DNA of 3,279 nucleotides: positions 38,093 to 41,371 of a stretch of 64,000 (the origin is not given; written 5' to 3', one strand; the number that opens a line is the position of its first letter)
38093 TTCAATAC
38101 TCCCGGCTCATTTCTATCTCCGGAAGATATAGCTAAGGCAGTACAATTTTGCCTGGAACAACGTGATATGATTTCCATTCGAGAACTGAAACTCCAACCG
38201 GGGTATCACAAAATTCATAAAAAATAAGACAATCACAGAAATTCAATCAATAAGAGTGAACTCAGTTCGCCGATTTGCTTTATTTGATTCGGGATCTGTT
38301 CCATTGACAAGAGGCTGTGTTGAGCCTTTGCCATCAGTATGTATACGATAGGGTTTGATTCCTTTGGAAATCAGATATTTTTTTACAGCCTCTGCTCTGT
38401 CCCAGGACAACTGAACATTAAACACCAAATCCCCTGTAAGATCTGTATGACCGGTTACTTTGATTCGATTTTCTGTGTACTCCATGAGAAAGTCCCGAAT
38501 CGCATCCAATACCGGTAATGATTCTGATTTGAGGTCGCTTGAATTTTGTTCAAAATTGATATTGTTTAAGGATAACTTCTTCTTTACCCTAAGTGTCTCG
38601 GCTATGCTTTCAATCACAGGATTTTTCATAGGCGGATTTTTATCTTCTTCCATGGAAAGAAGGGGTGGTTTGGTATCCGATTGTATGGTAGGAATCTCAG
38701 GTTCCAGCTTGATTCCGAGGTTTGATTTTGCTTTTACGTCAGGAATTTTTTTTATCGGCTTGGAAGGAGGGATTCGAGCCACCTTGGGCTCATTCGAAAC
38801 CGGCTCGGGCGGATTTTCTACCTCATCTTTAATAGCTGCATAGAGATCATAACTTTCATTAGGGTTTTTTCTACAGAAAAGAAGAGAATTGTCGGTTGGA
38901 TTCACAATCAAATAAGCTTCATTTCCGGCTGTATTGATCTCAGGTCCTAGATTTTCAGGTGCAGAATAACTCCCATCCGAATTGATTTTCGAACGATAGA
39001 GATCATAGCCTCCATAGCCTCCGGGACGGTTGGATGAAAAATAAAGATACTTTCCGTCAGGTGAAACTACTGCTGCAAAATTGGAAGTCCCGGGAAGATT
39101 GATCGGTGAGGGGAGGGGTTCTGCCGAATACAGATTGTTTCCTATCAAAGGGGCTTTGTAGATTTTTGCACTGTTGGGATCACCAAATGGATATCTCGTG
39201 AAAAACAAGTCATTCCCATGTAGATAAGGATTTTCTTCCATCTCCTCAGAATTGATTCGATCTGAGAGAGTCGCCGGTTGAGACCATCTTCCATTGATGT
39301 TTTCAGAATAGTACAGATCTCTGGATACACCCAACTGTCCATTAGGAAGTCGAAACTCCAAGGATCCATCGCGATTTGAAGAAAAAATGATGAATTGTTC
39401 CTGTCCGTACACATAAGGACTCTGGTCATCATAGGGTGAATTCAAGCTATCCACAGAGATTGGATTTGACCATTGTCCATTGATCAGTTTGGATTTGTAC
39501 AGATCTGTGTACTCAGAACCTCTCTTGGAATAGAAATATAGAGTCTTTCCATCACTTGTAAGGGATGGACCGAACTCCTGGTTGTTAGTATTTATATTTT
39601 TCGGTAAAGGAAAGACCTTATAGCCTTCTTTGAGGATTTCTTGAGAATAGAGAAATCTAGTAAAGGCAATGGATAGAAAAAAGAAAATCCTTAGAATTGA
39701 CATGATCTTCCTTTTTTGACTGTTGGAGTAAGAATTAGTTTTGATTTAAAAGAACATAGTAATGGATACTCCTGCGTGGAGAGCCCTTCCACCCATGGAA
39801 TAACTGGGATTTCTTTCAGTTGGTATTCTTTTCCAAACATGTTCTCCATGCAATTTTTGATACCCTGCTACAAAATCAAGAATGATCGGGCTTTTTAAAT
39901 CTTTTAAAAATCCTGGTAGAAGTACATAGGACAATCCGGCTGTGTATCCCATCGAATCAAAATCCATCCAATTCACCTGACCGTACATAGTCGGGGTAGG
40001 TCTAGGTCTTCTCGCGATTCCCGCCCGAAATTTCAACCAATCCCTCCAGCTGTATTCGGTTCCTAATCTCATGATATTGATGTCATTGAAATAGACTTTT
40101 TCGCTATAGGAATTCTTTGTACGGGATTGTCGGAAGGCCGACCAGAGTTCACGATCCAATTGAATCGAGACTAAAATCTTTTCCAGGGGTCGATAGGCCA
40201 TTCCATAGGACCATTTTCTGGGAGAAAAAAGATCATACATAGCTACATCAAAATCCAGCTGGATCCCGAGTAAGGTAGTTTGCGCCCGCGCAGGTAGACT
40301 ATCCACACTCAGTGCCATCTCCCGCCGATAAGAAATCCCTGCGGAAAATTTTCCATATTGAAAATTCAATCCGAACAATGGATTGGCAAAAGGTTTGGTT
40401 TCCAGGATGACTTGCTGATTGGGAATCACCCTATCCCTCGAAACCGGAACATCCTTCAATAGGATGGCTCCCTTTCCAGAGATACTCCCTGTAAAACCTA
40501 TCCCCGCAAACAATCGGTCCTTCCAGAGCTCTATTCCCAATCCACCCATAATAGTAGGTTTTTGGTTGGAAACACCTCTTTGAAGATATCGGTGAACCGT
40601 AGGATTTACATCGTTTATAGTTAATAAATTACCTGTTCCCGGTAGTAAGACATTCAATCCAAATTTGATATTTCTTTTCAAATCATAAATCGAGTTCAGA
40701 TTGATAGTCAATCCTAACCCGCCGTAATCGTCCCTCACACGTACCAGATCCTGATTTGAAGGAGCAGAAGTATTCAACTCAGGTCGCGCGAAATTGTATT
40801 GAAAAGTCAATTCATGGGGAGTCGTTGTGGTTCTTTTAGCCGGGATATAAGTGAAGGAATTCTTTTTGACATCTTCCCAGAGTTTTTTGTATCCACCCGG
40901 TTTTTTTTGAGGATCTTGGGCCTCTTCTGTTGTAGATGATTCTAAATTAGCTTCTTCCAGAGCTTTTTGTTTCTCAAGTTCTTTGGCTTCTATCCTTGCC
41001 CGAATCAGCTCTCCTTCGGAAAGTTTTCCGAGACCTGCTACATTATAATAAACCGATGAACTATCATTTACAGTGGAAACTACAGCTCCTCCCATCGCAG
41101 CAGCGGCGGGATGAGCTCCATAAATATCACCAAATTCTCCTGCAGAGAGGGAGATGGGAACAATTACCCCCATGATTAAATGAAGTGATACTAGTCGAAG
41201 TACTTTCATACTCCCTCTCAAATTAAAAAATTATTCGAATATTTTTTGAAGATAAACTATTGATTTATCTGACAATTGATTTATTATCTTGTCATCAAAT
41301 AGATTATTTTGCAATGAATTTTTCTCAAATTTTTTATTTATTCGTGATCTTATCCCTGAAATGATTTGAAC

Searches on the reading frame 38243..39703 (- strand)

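Call 51: search_protein_families(library=pfam, proteins=[window:38243-39703:-], max_evalue=0.001)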
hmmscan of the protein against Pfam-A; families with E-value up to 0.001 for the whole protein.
window:38243-39703:- (486 aa): 2 families
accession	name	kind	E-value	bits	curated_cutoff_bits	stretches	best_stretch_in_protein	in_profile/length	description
PF07676.18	PD40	-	7.3e-21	74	20.9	2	198-237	2-38/38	WD40-like Beta Propeller Repeat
PF00691.25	OmpA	-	1.2e-18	67.7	27.2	1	384-478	2-98/98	OmpA family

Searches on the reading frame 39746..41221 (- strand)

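Call 51: search_protein_families(library=pfam, proteins=[window:39746-41221:-], max_evalue=0.001)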
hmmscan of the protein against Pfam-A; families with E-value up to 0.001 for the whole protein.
window:39746-41221:- (491 aa): 1 family
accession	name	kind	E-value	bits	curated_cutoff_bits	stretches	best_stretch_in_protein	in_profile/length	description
PF03349.22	Toluene_X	-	1.2e-09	37.6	29.7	1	294-434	219-369/421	Outer membrane protein transport protein (OMPP1/FadL/TodX)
